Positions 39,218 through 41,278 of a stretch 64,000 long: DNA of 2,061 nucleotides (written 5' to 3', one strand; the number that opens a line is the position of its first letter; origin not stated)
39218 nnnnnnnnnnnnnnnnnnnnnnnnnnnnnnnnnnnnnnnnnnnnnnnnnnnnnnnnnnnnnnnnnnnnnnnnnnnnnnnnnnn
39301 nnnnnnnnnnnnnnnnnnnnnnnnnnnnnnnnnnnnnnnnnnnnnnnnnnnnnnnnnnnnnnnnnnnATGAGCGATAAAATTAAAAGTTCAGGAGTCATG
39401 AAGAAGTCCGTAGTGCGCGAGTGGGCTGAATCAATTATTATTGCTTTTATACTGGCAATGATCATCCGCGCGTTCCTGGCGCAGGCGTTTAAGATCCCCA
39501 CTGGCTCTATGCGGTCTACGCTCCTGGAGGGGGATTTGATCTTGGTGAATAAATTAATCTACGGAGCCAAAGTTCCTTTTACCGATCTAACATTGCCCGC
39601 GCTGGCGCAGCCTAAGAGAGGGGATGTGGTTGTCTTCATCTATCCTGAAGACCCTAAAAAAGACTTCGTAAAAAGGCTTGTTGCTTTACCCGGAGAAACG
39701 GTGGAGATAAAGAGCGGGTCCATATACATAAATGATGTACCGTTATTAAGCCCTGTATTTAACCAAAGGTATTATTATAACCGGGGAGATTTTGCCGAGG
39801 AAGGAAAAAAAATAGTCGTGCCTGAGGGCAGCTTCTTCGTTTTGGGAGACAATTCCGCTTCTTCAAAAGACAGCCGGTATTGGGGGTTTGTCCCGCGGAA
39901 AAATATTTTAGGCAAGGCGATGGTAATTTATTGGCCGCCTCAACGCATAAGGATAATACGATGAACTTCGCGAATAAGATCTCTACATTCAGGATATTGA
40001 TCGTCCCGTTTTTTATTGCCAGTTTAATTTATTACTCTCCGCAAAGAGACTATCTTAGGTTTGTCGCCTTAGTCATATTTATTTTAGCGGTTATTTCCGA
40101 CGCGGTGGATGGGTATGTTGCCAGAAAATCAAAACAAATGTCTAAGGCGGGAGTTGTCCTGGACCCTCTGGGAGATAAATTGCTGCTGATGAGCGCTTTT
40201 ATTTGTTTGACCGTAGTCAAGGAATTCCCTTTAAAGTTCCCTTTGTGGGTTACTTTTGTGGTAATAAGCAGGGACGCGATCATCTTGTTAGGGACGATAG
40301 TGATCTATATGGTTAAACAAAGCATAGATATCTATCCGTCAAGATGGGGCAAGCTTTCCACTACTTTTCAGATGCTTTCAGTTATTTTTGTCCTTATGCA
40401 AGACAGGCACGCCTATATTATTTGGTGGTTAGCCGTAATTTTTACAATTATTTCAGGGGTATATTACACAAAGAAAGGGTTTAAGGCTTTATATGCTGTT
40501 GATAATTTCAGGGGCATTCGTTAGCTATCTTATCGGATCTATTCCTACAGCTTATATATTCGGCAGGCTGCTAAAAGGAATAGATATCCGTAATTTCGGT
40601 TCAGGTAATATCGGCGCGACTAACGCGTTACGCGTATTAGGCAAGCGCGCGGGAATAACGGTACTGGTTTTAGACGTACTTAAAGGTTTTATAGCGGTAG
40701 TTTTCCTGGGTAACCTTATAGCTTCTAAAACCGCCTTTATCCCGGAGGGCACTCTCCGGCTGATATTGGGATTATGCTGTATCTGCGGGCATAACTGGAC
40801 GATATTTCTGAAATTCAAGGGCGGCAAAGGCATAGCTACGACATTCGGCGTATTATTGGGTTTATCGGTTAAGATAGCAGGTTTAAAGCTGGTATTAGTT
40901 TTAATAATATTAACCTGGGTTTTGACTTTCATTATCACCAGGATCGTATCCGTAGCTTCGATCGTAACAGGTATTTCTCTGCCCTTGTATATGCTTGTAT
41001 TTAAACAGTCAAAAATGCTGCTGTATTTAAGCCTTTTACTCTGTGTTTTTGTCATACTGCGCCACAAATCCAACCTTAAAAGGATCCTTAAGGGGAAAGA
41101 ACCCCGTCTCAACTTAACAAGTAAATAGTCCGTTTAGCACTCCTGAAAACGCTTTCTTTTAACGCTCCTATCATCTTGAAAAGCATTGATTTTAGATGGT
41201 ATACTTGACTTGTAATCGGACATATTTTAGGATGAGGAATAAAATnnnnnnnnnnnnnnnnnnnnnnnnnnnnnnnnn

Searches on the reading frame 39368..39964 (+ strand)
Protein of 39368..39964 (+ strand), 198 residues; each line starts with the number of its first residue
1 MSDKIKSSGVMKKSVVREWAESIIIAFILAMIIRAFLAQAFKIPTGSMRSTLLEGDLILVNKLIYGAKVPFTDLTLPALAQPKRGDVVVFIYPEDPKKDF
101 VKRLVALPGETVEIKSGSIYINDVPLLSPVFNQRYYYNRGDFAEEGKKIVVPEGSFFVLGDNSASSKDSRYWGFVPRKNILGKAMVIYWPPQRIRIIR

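Call 46: search_protein_families(library=ncbifam, proteins=[window:39368-39964:+], max_evalue=0.001)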
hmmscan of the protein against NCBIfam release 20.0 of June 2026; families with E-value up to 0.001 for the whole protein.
window:39368-39964:+ (198 aa): 6 families
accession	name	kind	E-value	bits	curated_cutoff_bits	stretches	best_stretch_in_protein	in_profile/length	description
TIGR02227.1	sigpep_I_bact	equivalog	1e-52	178.3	47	1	20-190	2-160/162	signal peptidase I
NF008114.0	PRK10861.1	equivalog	1.9e-45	155.6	277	2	4-114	48-158/324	signal peptidase I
TIGR02771.1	TraF_Ti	equivalog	1.6e-13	50.6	100.25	1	99-184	83-165/171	conjugative transfer signal peptidase TraF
TIGR02754.1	sod_Ni_protease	equivalog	2.4e-12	47.2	63.25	1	152-185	56-89/90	nickel-type superoxide dismutase maturation protease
NF010412.0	PRK13838.1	subfamily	2.3e-08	33.6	186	1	100-185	89-170/177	conjugal transfer pilin processing protease TraF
NF010459.0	PRK13884.1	subfamily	5.7e-05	22.7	156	1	100-182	88-170/178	conjugal transfer peptidase TraF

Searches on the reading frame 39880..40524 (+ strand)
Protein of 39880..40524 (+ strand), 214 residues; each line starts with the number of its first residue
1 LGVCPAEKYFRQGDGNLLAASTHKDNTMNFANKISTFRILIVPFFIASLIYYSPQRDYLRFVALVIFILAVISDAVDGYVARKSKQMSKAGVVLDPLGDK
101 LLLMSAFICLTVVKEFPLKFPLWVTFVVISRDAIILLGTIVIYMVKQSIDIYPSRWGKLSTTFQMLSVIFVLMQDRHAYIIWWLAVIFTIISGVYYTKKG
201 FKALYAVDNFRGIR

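Call 46: search_protein_families(library=ncbifam, proteins=[window:39880-40524:+], max_evalue=0.001)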
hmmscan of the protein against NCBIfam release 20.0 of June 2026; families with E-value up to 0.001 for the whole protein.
window:39880-40524:+ (214 aa): 7 families
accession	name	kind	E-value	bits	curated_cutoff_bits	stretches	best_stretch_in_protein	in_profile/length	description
TIGR00560.1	pgsA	equivalog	1.3e-29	104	109.1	1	28-203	1-179/183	CDP-diacylglycerol--glycerol-3-phosphate 3-phosphatidyltransferase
NF053678.1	ClpnSynClsA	equivalog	3.9e-18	66.3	240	1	28-181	3-146/180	cardiolipin synthase ClsA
NF008090.0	PRK10832.1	equivalog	2.6e-16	60.2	304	1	28-197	3-172/182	CDP-diacylglycerol--glycerol-3-phosphate 3-phosphatidyltransferase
NF040950.1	archin_ph_syn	equivalog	3.8e-06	26.9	180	1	36-115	30-105/191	archaetidylinositol phosphate synthase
TIGR00473.1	pssA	equivalog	5.1e-06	26.7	107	1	61-128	21-90/153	CDP-diacylglycerol--serine O-phosphatidyltransferase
NF045883.1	PIPSynth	equivalog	1.6e-05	24.7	170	1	61-113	50-102/197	phosphatidylinositol phosphate synthase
NF038087.1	arch_ser_synth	exception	0.00055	19.6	240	1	62-99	32-71/216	archaetidylserine synthase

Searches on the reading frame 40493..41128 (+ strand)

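Call 46: search_protein_families(library=ncbifam, proteins=[window:40493-41128:+], max_evalue=0.001)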
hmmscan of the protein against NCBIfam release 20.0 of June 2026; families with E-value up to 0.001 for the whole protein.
window:40493-41128:+ (211 aa): 8 families
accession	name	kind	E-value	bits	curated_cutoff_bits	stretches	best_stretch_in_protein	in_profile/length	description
TIGR00023.1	TIGR00023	equivalog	7e-55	185.9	137.2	1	3-206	4-193/196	glycerol-3-phosphate 1-O-acyltransferase PlsY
NF010992.0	PRK14416.1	equivalog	1.8e-35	122.8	222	1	9-208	4-196/207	membrane protein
NF010993.0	PRK14417.1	equivalog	9.6e-33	113.6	249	1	8-173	9-168/232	membrane protein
NF010990.0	PRK14414.1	equivalog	1.4e-24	87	261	1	3-198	6-188/210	glycerol-3-phosphate acyltransferase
NF010976.0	PRK14399.1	equivalog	7.9e-23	81.6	419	1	3-169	10-169/258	membrane protein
NF001254.0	PRK00220.2-1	equivalog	4.5e-19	69.2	199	1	10-188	12-177/182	glycerol-3-phosphate 1-O-acyltransferase PlsY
NF010978.0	PRK14401.1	equivalog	1.4e-15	57.5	163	1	9-190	7-178/187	membrane protein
NF010987.0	PRK14411.1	equivalog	3.3e-14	53.2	243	1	8-206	7-190/204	membrane protein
